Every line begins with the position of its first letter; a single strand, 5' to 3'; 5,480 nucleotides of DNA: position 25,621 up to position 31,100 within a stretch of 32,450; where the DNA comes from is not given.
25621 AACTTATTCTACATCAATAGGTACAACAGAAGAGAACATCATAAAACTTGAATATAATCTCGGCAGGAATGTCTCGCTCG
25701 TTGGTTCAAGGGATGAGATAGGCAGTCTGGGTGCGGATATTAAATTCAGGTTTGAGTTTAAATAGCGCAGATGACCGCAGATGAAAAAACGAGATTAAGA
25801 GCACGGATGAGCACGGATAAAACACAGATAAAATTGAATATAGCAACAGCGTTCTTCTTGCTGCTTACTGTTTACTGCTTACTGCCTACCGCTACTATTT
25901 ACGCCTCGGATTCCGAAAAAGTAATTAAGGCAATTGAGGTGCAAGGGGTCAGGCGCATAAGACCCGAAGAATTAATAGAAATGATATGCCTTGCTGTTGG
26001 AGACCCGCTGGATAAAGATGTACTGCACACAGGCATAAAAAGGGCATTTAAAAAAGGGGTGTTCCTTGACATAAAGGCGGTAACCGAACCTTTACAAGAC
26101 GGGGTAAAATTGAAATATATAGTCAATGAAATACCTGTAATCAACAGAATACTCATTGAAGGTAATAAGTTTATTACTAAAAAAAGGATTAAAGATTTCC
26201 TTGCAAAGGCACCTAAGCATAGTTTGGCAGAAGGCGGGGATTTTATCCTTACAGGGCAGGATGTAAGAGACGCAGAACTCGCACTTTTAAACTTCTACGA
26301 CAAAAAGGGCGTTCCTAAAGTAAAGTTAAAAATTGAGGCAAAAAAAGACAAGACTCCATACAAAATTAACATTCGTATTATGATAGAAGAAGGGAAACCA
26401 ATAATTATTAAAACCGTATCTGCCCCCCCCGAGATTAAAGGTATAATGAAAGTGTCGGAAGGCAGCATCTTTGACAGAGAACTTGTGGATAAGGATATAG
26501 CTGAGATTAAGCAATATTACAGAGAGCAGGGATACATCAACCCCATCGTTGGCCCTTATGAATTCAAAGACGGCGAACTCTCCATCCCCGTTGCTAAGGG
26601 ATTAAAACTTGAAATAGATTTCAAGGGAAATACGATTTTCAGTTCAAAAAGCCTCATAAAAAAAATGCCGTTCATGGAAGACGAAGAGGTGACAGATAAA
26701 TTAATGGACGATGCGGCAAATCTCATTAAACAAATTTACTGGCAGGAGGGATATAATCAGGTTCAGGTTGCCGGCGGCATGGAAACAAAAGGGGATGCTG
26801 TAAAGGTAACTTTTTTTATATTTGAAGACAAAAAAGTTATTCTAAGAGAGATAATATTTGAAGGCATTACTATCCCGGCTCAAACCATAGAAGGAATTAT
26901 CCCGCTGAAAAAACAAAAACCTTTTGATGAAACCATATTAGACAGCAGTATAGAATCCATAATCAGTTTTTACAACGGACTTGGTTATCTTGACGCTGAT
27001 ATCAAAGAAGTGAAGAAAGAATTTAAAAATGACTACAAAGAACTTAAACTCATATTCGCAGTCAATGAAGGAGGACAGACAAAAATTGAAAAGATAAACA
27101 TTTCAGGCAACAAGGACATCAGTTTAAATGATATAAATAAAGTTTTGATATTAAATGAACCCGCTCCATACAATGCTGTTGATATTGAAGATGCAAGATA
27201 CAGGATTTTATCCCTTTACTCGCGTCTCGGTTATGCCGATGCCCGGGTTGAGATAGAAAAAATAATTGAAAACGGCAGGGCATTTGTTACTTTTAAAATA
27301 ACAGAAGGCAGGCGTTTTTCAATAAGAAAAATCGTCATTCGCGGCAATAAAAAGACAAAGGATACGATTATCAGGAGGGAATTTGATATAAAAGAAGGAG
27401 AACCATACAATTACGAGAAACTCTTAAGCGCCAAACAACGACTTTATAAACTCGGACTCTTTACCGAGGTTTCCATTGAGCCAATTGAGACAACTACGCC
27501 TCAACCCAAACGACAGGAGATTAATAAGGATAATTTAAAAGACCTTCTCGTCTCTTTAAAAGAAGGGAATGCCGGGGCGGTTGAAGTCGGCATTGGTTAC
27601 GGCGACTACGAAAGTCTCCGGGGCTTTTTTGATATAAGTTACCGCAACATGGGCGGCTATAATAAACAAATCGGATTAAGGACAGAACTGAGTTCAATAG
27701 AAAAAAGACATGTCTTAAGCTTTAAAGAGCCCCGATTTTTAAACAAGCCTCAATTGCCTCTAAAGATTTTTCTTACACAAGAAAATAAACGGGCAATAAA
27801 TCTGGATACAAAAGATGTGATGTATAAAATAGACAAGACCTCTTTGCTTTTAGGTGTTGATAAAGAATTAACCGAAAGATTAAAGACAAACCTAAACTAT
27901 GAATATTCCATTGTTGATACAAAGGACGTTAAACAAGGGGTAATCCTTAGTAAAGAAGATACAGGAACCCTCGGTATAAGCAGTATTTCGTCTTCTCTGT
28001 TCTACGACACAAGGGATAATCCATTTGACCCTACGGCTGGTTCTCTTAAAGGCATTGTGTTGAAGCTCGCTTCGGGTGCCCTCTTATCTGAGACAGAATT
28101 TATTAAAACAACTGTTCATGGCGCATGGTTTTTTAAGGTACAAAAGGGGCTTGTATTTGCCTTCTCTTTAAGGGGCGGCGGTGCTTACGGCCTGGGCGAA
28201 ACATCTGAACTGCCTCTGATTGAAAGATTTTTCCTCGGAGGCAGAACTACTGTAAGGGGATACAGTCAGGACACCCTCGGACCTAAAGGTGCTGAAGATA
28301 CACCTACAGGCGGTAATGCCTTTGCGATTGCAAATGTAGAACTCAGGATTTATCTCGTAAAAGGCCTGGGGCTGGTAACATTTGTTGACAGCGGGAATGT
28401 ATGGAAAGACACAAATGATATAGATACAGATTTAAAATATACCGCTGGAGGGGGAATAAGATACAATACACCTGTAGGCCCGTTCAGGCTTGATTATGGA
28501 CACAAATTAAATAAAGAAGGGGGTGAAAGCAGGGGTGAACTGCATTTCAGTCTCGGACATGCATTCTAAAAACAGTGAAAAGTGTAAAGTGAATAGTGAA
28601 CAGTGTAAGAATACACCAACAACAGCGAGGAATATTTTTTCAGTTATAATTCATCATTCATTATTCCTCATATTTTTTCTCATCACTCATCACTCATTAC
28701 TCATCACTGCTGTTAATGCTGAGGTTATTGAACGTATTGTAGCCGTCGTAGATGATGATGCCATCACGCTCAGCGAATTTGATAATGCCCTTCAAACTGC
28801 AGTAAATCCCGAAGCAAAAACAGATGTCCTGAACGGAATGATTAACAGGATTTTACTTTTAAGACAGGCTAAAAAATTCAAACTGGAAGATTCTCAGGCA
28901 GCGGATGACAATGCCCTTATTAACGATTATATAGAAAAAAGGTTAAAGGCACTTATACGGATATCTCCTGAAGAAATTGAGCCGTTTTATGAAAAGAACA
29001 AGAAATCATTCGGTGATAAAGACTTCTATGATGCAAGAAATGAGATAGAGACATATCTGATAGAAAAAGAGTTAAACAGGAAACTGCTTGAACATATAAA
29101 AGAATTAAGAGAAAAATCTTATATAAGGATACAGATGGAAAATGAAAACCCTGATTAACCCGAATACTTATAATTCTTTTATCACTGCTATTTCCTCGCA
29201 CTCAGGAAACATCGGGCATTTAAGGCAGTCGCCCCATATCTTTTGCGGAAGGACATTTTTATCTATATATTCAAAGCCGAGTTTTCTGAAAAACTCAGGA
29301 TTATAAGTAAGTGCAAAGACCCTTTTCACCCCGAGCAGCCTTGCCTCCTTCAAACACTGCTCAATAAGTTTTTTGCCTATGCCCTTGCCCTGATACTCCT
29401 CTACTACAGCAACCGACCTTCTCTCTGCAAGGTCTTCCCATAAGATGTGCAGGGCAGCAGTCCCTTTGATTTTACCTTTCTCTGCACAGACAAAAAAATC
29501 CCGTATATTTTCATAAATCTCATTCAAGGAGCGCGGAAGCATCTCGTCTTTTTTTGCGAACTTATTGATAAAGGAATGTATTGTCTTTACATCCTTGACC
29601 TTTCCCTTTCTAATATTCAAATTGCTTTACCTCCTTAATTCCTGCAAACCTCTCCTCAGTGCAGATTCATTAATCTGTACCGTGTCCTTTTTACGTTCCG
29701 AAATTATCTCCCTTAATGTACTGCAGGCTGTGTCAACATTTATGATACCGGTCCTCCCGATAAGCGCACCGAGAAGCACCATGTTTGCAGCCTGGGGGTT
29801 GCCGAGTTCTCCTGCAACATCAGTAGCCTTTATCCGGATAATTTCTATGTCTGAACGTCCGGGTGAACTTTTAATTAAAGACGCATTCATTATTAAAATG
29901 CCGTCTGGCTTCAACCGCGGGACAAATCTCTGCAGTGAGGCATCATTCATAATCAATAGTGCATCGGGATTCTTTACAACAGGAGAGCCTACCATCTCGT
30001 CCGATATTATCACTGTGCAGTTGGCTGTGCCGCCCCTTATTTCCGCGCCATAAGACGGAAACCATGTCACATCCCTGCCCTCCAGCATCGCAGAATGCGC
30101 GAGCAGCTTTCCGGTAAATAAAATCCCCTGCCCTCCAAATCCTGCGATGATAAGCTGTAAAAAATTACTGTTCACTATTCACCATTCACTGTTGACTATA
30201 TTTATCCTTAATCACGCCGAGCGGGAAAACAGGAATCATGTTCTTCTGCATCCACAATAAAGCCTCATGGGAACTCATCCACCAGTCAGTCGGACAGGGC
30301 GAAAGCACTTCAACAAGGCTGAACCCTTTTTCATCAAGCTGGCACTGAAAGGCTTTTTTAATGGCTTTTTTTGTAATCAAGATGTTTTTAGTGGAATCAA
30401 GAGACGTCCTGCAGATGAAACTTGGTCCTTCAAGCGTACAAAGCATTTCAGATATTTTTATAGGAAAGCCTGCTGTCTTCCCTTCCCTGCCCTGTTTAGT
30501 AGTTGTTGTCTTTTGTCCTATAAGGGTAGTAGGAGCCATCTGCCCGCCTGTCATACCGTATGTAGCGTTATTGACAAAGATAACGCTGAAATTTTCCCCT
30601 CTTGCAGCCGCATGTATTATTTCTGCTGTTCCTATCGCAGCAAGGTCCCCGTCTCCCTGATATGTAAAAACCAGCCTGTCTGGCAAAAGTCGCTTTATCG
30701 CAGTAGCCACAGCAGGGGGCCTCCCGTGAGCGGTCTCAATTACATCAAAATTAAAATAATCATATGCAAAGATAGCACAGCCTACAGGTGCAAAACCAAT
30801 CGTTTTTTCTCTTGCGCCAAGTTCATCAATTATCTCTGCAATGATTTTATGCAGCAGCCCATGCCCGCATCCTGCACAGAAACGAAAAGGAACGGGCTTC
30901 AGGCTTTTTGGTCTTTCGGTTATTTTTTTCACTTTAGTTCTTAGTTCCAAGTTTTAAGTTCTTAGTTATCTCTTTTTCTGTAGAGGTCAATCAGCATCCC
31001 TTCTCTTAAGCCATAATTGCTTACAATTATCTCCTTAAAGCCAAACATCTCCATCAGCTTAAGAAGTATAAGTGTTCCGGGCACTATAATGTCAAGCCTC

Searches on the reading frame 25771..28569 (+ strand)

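Call 30: search_protein_families(library=pfam, proteins=[window:25771-28569:+], max_evalue=0.0001)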
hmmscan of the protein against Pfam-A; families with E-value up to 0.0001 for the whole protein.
window:25771-28569:+ (932 aa): 4 families
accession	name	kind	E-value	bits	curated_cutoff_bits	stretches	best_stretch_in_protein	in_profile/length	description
PF07244.20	POTRA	-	1.4e-66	221.6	21.3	6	438-513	2-79/79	Surface antigen variable number repeat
PF01103.29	Omp85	-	3.2e-56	191.7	24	1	626-932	1-325/325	Omp85 superfamily domain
PF08478.15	POTRA_1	-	1.1e-11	45.2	23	0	438-482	2-46/69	POTRA domain, FtsQ-type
PF08479.16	POTRA_2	-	8.2e-10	38.8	24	0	281-329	5-53/76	POTRA domain, ShlB-type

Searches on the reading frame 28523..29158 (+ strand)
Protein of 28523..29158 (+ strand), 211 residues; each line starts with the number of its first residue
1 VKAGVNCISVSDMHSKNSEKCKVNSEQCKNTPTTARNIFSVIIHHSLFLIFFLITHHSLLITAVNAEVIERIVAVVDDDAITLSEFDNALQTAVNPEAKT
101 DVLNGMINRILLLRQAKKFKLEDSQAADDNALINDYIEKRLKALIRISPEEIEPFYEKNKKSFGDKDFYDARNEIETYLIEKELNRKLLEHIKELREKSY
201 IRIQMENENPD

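Call 30: search_protein_families(library=pfam, proteins=[window:28523-29158:+], max_evalue=0.0001)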
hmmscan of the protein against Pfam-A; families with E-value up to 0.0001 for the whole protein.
window:28523-29158:+ (211 aa): 1 family
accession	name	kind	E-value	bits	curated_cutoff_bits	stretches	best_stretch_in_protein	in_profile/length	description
PF13623.11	SurA_N_2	-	1.5e-05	25.3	28.5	0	41-130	13-117/145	SurA-like N-terminal domain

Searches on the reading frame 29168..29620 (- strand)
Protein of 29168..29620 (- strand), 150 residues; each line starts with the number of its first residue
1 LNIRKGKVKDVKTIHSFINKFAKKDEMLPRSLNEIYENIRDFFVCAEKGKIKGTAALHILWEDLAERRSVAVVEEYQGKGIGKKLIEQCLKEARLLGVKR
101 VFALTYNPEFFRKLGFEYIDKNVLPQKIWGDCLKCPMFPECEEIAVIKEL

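Call 30: search_protein_families(library=pfam, proteins=[window:29168-29620:-], max_evalue=0.0001)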
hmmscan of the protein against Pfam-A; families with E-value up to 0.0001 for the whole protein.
window:29168-29620:- (150 aa): 5 families
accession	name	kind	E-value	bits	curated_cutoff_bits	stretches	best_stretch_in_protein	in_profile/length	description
PF00583.31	Acetyltransf_1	-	2.6e-15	57.2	20.7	1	21-116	14-116/116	Acetyltransferase (GNAT) family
PF13508.13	Acetyltransf_7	-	3.1e-15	56.8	27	1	41-117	4-83/84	Acetyltransferase (GNAT) domain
PF13673.13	Acetyltransf_10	-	9e-10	39.1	23.6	1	15-122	11-113/128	Acetyltransferase (GNAT) domain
PF13527.13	Acetyltransf_9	-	2.4e-06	28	25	1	30-118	32-126/127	Acetyltransferase (GNAT) domain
PF14542.12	Acetyltransf_CG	-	9.9e-05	22.8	30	0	70-108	30-68/80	GCN5-related N-acetyl-transferase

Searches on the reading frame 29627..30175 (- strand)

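Call 30: search_protein_families(library=pfam, proteins=[window:29627-30175:-], max_evalue=0.0001)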
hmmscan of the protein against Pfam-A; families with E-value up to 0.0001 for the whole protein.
window:29627-30175:- (182 aa): 1 family
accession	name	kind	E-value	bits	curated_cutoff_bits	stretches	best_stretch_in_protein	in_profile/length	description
PF01558.24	POR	-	3.2e-40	138.5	27.4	1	14-178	1-173/173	Pyruvate ferredoxin/flavodoxin oxidoreductase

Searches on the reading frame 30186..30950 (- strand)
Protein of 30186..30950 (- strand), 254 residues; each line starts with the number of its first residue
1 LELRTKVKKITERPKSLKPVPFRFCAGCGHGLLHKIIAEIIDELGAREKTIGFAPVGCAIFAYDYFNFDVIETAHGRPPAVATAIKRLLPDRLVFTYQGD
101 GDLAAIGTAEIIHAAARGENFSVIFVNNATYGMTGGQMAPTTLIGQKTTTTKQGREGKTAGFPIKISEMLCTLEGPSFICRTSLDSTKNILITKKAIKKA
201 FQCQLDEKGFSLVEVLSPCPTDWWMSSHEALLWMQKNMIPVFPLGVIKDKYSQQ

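Call 30: search_protein_families(library=pfam, proteins=[window:30186-30950:-], max_evalue=0.0001)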
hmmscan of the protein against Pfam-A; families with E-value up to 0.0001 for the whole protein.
window:30186-30950:- (254 aa): 1 family
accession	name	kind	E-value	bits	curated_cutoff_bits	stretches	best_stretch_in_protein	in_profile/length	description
PF02775.26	TPP_enzyme_C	-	1.7e-17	64.1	21.9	1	69-215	24-151/151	Thiamine pyrophosphate enzyme, C-terminal TPP binding domain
